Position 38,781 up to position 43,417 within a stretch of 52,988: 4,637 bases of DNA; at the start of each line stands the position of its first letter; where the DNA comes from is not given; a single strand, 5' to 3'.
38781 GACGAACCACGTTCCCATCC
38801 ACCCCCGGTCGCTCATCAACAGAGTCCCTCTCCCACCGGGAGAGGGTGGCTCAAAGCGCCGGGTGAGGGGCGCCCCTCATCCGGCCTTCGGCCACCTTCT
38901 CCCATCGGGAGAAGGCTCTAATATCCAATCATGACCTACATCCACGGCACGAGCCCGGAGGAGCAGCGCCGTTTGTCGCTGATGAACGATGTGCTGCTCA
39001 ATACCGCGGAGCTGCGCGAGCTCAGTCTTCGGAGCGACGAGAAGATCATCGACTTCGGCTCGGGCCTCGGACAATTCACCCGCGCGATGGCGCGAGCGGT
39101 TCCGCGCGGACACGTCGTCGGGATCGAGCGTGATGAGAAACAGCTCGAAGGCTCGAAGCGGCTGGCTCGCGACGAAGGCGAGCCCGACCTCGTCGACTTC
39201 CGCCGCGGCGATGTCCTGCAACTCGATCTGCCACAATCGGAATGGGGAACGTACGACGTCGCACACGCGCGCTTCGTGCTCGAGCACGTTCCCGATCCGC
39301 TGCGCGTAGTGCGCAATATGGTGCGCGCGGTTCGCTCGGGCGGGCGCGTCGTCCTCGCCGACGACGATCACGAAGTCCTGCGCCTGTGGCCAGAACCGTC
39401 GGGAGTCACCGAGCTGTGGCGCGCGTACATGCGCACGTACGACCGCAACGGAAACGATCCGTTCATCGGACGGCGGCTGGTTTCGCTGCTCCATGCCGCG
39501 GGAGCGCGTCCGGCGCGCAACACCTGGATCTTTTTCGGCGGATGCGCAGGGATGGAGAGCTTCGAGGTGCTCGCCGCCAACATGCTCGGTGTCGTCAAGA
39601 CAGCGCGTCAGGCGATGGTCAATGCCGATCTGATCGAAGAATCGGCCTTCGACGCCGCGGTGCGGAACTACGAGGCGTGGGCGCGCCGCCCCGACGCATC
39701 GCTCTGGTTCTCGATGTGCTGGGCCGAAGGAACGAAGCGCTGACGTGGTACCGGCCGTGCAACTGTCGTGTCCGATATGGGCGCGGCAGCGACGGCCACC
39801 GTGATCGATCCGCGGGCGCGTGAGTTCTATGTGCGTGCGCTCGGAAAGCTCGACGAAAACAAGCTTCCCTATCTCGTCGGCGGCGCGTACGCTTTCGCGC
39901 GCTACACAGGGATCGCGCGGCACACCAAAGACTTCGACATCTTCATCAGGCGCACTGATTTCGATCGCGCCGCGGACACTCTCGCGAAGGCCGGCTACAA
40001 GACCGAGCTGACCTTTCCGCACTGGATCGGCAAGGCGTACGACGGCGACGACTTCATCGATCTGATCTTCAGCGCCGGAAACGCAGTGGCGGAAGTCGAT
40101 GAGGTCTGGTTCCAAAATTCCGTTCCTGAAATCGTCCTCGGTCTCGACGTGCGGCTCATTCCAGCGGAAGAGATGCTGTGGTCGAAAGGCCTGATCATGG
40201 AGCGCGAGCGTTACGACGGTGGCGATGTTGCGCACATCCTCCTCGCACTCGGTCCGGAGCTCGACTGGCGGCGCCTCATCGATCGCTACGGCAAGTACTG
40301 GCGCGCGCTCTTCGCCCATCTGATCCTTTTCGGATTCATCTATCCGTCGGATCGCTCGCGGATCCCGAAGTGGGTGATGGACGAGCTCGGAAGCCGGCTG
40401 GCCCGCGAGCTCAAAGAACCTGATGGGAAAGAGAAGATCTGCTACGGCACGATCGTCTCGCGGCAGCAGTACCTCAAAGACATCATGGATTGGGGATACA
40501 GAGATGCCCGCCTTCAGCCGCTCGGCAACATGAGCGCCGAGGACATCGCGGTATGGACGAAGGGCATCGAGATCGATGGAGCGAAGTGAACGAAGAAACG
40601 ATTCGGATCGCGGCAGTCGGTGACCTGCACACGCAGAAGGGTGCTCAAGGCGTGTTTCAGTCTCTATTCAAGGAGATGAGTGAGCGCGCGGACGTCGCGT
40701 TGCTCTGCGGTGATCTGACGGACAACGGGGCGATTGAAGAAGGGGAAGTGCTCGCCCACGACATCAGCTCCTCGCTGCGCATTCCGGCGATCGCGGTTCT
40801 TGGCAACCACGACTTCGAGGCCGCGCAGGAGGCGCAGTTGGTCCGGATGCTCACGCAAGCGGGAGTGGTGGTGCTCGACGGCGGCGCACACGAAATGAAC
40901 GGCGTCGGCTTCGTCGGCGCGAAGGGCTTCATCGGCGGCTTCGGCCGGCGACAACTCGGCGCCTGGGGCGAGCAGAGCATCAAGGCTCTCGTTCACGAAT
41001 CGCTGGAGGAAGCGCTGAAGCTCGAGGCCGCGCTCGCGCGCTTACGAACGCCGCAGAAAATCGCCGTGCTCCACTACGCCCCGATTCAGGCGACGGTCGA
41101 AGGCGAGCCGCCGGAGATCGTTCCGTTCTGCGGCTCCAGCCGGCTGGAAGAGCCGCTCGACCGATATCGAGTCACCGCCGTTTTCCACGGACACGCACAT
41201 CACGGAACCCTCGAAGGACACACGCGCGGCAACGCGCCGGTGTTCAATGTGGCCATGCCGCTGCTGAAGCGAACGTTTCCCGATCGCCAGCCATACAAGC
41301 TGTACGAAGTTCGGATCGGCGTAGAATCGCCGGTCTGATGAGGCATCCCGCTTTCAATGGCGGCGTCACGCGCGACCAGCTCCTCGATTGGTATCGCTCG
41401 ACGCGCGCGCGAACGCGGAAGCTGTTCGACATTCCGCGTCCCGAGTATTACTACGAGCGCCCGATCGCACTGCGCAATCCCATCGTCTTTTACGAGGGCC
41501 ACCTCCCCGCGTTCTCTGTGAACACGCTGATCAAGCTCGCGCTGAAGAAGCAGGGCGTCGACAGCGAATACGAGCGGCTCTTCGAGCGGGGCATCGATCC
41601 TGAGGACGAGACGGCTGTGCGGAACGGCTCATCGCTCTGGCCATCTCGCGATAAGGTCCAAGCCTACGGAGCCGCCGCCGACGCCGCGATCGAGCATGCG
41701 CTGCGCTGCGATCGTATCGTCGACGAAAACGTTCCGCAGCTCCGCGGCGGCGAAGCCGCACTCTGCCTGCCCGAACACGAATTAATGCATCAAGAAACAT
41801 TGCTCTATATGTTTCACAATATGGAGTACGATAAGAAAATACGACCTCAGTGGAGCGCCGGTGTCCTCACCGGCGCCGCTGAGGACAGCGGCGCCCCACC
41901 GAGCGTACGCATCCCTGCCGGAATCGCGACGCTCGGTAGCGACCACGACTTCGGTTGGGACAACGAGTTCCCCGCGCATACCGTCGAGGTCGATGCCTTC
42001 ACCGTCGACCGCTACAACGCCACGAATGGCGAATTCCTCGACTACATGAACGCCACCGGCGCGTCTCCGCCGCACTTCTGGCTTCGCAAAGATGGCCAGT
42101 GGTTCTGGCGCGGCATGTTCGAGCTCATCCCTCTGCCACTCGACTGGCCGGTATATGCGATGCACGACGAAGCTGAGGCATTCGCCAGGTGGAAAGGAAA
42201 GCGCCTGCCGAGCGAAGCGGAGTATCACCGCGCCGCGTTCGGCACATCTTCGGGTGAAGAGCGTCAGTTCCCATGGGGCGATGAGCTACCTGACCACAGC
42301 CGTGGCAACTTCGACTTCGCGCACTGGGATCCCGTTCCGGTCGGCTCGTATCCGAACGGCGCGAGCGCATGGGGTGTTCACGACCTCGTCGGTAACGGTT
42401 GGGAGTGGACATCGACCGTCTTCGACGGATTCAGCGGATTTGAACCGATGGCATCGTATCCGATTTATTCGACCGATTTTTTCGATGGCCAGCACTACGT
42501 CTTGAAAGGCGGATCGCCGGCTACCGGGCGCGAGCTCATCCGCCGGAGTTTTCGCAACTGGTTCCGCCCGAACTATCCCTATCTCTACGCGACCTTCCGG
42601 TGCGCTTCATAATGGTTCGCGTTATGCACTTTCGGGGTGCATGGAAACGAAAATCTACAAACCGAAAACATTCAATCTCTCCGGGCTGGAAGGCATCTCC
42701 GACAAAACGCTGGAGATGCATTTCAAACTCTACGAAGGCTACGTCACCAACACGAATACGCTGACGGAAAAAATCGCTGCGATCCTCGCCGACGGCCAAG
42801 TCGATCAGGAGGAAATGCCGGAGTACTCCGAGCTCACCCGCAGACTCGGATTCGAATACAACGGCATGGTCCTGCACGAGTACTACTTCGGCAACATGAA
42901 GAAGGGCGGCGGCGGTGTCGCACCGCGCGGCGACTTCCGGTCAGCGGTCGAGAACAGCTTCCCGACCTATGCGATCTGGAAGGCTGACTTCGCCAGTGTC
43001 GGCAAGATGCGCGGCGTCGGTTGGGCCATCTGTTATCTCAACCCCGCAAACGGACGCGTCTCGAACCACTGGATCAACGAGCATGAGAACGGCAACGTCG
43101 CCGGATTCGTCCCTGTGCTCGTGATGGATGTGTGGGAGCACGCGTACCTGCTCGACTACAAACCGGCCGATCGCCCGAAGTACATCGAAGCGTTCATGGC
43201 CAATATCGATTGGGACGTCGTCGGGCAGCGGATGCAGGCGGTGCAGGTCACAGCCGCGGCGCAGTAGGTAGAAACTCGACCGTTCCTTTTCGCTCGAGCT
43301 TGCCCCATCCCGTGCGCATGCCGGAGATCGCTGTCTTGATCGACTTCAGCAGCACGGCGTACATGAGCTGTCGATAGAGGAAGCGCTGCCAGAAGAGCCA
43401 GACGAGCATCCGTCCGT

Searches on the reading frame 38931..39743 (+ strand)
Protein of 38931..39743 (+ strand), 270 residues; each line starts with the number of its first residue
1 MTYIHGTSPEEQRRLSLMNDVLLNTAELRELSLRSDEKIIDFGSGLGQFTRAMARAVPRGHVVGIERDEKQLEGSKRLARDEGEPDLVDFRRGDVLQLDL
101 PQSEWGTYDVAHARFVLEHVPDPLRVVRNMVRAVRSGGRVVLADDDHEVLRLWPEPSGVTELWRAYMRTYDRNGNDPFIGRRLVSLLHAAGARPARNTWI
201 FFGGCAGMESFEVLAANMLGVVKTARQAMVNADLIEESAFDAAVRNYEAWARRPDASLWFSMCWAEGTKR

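Call 53: search_protein_families(library=ncbifam, proteins=[window:38931-39743:+], max_evalue=0.00001)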
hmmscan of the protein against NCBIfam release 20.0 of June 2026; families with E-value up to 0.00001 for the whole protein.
window:38931-39743:+ (270 aa): 14 families
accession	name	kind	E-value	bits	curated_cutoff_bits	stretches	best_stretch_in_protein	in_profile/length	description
NF001243.0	PRK00216.1-4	equivalog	1.8e-11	43.8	235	1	26-144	38-153/237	demethylmenaquinone methyltransferase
TIGR01983.1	UbiG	equivalog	6.3e-11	42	102.95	1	14-143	29-152/228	bifunctional 2-polyprenyl-6-hydroxyphenol methylase/3-demethylubiquinol 3-O-methyltransferase UbiG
TIGR02752.1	MenG_heptapren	equivalog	1.7e-10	40.8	419.85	1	26-145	36-152/231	demethylmenaquinone methyltransferase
NF008823.0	PRK11873.1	subfamily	4.6e-10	39.4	263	1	32-144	74-183/272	arsenite methyltransferase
NF001244.0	PRK00216.1-5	equivalog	2.2e-09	37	216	1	13-144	26-155/236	bifunctional demethylmenaquinone methyltransferase/2-methoxy-6-polyprenyl-1,4-benzoquinol methylase UbiE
TIGR01934.1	MenG_MenH_UbiE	subfamily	4.6e-09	35.9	158.35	1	15-144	19-143/223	ubiquinone/menaquinone biosynthesis methyltransferase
TIGR02469.1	CbiT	equivalog_domain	9.7e-08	32.3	78.3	1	27-96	11-79/124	precorrin-6Y C5,15-methyltransferase (decarboxylating) subunit CbiT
TIGR02072.1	BioC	equivalog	1e-07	32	184.95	1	33-143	32-133/244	malonyl-ACP O-methyltransferase BioC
NF043040.1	corrin_prot_MT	hypoth_equivalog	1.5e-07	31.1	180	1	34-145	40-150/216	corrinoid protein-associated methyltransferase CpaM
NF041675.1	sarc_dimgly_tmase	equivalog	1.8e-07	31.4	550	1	32-145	63-172/278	sarcosine/dimethylglycine N-methyltransferase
NF041537.1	ArsM_AhpD_UU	exception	5e-07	28.8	510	1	35-145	76-183/345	arsenite methyltransferase/AhpD domain selenoprotein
NF001240.0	PRK00216.1-1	equivalog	6.1e-07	28.7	378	1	32-143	60-169/251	bifunctional demethylmenaquinone methyltransferase/2-methoxy-6-polyprenyl-1,4-benzoquinol methylase UbiE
NF045667.1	MTase_DVU1556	equivalog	4.9e-06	26.1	155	1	29-144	16-121/213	DVU_1556 family methyltransferase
NF009639.0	PRK13168.1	equivalog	6.6e-06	25.2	458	1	18-95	284-357/446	23S rRNA (uracil(1939)-C(5))-methyltransferase RlmD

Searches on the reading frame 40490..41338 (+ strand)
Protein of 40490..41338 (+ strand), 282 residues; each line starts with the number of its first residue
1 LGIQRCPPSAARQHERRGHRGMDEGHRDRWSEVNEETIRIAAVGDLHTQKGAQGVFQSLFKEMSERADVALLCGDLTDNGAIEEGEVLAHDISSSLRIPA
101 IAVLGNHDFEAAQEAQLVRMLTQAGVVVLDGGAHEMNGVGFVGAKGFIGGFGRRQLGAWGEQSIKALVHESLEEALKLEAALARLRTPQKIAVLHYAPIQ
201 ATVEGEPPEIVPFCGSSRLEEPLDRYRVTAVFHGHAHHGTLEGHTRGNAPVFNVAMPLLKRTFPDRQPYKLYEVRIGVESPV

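Call 53: search_protein_families(library=ncbifam, proteins=[window:40490-41338:+], max_evalue=0.00001)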
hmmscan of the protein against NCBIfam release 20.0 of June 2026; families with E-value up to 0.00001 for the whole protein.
window:40490-41338:+ (282 aa): 1 family
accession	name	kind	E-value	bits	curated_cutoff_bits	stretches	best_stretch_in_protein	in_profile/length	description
TIGR03729.1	acc_ester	subfamily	2.2e-08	33.8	148.25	0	173-239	150-221/239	putative phosphoesterase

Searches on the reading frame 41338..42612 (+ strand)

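Call 53: search_protein_families(library=ncbifam, proteins=[window:41338-42612:+], max_evalue=0.00001)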
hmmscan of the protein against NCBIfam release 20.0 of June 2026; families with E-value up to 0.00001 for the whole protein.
window:41338-42612:+ (424 aa): 6 families
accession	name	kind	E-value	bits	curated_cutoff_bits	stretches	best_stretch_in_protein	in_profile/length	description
TIGR04344.1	ovoA_Nterm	equivalog_domain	1e-68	232.3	400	2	243-422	266-443/444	5-histidylcysteine sulfoxide synthase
TIGR03440.2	egtB_TIGR03440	equivalog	3e-58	197.9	360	2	244-423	248-413/413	ergothioneine biosynthesis protein EgtB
NF041186.1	SenA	equivalog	1.2e-54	186.1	420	1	11-423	4-381/382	selenoneine synthase SenA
TIGR03525.2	GldK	equivalog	3.6e-10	39.7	350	0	286-423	254-404/408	T9SS ring complex lipoprotein PorK/GldK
NF051459.1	pyoverdine_PvdO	equivalog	1.9e-08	33.8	500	1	186-361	33-218/280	dihydropyoverdine dehydrogenase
TIGR04373.1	egtB_X_signatur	signature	4.6e-08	33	71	1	375-423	2-49/50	EgtB-related enzyme signature domain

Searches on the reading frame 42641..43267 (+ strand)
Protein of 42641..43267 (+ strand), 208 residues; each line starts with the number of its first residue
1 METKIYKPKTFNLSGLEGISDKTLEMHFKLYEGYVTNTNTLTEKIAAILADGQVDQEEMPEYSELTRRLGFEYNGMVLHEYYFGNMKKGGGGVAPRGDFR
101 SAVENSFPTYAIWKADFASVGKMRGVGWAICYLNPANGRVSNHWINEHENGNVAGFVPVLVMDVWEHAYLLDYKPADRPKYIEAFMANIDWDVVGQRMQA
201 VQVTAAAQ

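Call 53: search_protein_families(library=ncbifam, proteins=[window:42641-43267:+], max_evalue=0.00001)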
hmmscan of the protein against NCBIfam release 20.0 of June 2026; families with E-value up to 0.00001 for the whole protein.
window:42641-43267:+ (208 aa): 3 families
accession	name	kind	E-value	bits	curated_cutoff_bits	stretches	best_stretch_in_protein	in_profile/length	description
NF041312.1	Superox_dis_Halo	equivalog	1.3e-29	103.6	300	1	19-201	16-191/196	superoxide dismutase [Mn]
NF007832.0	PRK10543.1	equivalog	2e-19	69.9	348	1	19-199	19-192/193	superoxide dismutase [Fe]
NF008177.0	PRK10925.1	equivalog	2.3e-15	57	363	1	20-200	19-204/206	superoxide dismutase [Mn]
